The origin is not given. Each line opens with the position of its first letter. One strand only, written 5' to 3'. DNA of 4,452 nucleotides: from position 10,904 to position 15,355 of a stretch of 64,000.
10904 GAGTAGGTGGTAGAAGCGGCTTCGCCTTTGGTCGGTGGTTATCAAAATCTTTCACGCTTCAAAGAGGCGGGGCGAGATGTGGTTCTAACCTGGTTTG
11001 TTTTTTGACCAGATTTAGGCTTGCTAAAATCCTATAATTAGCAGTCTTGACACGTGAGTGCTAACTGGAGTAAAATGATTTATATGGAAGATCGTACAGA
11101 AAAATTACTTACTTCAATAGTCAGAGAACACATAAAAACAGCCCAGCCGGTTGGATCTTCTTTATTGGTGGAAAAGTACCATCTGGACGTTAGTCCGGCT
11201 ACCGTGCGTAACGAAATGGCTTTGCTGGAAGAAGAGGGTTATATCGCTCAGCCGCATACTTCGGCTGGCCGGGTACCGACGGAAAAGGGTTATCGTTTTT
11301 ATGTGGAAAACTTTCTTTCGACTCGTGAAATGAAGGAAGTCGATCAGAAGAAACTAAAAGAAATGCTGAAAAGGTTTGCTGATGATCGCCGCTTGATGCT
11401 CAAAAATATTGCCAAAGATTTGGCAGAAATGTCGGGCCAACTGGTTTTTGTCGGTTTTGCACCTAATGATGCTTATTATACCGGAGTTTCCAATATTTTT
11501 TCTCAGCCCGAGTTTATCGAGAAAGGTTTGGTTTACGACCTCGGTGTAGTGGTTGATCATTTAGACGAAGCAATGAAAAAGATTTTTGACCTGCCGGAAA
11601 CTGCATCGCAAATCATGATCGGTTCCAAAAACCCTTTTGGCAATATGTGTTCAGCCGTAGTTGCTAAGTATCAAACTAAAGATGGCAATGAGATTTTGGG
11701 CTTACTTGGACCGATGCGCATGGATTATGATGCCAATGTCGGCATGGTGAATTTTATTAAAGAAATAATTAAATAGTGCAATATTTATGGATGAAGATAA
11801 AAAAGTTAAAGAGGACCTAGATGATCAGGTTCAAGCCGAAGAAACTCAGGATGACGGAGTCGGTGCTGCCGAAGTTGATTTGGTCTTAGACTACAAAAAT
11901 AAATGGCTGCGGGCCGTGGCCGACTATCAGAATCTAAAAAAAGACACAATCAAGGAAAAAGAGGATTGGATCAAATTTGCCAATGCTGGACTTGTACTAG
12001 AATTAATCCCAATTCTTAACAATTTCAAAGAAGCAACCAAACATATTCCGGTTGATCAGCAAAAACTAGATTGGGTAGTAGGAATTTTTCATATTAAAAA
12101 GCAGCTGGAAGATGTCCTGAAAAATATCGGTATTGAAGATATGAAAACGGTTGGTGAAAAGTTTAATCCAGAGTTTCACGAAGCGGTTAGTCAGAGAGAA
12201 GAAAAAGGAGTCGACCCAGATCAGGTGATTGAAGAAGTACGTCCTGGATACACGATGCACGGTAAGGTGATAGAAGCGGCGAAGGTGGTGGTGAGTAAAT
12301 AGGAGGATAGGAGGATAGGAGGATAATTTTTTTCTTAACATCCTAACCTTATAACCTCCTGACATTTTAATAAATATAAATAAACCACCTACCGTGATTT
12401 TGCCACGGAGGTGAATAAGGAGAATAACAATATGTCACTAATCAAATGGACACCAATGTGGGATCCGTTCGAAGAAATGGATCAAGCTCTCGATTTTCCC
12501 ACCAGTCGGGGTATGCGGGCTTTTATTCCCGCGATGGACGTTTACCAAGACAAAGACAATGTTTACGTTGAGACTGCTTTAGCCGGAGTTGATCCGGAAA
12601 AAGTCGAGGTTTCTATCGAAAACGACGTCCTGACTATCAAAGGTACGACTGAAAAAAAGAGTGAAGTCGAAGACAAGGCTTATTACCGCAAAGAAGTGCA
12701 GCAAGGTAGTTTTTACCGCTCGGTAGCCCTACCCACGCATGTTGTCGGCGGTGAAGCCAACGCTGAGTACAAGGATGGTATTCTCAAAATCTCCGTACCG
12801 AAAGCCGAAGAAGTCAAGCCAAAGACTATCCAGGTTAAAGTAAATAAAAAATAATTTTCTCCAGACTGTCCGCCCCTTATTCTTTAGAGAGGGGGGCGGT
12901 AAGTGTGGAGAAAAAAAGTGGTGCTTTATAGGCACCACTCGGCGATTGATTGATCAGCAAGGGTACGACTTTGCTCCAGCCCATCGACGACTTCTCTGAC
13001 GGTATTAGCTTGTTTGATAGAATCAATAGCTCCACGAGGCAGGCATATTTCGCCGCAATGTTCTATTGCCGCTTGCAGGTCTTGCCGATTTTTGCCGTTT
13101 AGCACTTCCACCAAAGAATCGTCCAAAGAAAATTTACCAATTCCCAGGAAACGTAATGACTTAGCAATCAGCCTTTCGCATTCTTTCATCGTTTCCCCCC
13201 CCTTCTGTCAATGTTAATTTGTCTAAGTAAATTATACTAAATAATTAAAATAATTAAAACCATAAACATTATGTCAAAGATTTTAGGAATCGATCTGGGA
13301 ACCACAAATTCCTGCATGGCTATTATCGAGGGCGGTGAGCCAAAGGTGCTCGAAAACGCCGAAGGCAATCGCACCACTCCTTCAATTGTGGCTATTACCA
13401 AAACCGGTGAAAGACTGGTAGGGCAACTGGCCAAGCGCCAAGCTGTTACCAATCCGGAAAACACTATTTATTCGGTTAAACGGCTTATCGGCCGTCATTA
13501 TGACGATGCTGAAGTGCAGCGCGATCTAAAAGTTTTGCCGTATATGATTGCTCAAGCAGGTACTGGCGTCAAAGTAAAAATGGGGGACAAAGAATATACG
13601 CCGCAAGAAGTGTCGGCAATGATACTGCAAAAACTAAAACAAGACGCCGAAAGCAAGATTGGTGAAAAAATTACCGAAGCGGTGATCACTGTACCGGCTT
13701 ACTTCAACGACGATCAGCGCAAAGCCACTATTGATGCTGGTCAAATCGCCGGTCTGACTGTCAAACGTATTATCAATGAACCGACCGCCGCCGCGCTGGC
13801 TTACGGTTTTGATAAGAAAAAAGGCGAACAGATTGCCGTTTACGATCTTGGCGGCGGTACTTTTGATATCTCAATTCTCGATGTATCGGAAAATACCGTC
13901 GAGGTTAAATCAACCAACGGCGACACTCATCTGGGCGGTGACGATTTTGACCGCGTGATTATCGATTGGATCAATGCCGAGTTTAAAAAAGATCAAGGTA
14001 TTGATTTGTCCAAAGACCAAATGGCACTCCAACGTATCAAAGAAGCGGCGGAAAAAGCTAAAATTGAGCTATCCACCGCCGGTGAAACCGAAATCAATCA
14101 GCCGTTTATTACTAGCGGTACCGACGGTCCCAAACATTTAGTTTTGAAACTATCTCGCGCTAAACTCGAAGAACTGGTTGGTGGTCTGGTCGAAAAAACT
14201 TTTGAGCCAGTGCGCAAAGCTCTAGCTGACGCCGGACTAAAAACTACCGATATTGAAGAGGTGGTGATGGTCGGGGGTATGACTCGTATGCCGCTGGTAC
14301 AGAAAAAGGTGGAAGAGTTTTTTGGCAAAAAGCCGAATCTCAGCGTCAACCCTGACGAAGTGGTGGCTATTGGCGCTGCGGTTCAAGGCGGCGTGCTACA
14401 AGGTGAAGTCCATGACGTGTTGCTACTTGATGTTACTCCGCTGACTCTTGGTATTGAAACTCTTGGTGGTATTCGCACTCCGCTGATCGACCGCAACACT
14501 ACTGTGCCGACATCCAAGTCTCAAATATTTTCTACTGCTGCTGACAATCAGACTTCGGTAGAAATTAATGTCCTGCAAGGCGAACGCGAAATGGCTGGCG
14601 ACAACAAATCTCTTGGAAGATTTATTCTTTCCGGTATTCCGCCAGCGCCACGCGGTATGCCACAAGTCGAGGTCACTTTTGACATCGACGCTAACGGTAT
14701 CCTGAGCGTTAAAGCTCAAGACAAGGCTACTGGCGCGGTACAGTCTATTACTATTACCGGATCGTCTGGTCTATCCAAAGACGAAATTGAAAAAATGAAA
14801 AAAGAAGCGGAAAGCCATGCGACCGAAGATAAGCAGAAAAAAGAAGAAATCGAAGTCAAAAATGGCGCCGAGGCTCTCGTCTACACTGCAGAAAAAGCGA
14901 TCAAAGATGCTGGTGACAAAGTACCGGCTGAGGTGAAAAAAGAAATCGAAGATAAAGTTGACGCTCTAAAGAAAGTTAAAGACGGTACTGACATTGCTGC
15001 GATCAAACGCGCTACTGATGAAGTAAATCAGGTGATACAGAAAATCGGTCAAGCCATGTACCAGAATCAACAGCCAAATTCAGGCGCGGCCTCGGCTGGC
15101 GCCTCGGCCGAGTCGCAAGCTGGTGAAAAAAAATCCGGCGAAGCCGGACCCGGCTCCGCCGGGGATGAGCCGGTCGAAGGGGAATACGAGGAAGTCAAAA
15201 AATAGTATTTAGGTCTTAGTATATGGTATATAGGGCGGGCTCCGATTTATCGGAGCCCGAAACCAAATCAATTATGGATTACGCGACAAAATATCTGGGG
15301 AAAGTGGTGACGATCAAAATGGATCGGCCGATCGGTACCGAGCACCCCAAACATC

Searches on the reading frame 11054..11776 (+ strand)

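Call 71: search_protein_families(library=pfam, proteins=[window:11054-11776:+], max_evalue=0.00001)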
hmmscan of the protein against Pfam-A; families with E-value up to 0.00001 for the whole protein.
window:11054-11776:+ (240 aa): 1 family
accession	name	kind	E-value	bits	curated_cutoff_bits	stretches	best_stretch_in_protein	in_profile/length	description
PF01628.27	HrcA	-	2.6e-15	57.4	22.2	1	83-227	77-213/215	HrcA protein C terminal domain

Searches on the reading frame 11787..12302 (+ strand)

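Call 71: search_protein_families(library=pfam, proteins=[window:11787-12302:+], max_evalue=0.00001)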
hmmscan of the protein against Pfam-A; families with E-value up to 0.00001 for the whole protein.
window:11787-12302:+ (171 aa): 1 family
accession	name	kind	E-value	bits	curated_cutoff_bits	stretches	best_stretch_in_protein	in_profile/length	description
PF01025.24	GrpE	-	5.7e-39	133.9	25.8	1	33-171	27-165/165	GrpE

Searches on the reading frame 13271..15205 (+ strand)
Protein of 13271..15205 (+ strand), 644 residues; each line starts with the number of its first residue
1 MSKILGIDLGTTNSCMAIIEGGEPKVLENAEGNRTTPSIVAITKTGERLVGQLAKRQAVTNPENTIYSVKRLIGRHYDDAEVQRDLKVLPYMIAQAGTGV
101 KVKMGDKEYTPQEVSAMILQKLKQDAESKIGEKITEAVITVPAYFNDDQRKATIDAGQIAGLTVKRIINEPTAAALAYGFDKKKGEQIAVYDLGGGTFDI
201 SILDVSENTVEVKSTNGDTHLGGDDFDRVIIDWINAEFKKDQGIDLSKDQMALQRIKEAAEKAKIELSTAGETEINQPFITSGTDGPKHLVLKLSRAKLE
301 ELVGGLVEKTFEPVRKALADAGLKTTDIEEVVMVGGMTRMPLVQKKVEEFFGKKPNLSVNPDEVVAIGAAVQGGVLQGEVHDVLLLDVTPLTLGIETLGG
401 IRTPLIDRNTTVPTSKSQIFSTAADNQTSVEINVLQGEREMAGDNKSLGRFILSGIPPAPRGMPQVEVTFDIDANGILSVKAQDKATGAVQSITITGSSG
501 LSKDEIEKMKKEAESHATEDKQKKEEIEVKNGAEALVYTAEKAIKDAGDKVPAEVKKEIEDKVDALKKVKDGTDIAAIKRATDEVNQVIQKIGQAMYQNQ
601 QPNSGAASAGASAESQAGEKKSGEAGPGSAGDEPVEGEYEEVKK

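Call 25: search_protein_families(library=pfam, proteins=[window:13271-15205:+], max_evalue=0.001)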
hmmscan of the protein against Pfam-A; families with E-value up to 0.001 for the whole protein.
window:13271-15205:+ (644 aa): 2 families
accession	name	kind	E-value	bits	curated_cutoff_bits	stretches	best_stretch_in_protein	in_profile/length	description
PF00012.26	HSP70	-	1.3e-258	859.6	20.6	1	4-598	1-599/599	Hsp70 protein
PF06723.19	MreB_Mbl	-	2.9e-15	56.4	27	1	115-370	74-316/327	MreB/Mbl protein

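Call 29: list_cluster_members(proteins=[window:13271-15205:+, window:19003-20607:+, window:22973-24097:-, window:25078-25998:+, window:27005-29068:+, window:17779-18834:-, window:22183-22917:+])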
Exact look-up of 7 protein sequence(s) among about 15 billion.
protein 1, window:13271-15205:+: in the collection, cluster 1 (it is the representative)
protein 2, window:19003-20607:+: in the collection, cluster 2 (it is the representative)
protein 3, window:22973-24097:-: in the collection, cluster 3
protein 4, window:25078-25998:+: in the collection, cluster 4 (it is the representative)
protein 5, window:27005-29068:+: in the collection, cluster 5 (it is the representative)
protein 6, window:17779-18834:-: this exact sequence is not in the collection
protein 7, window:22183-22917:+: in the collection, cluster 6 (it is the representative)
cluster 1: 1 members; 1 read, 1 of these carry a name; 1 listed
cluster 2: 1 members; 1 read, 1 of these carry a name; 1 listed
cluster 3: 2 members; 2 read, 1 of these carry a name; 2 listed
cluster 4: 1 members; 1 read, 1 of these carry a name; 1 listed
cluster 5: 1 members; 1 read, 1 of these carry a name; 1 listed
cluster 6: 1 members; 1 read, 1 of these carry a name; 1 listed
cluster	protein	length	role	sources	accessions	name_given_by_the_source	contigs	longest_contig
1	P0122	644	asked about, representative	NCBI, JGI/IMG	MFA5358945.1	MAG: molecular chaperone DnaK [Patescibacteria group bacterium] | molecular chaperone DnaK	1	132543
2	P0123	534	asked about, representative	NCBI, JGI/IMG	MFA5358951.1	MAG: DNA polymerase III subunit gamma/tau [Patescibacteria group bacterium] | DNA polymerase-3 subunit gamma/tau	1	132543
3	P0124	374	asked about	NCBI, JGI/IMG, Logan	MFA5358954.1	MAG: T4 RnlA family RNA ligase [Patescibacteria group bacterium] | hypothetical protein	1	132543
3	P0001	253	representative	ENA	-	-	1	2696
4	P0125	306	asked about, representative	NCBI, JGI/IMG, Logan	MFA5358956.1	MAG: magnesium transporter CorA family protein [Patescibacteria group bacterium] | magnesium transporter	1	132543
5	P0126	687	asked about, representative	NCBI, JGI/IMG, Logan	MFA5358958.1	MAG: acetate--CoA ligase family protein [Patescibacteria group bacterium] | acetyltransferase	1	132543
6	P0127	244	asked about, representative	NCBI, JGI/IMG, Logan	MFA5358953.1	MAG: DUF2202 domain-containing protein [Patescibacteria group bacterium] | hypothetical protein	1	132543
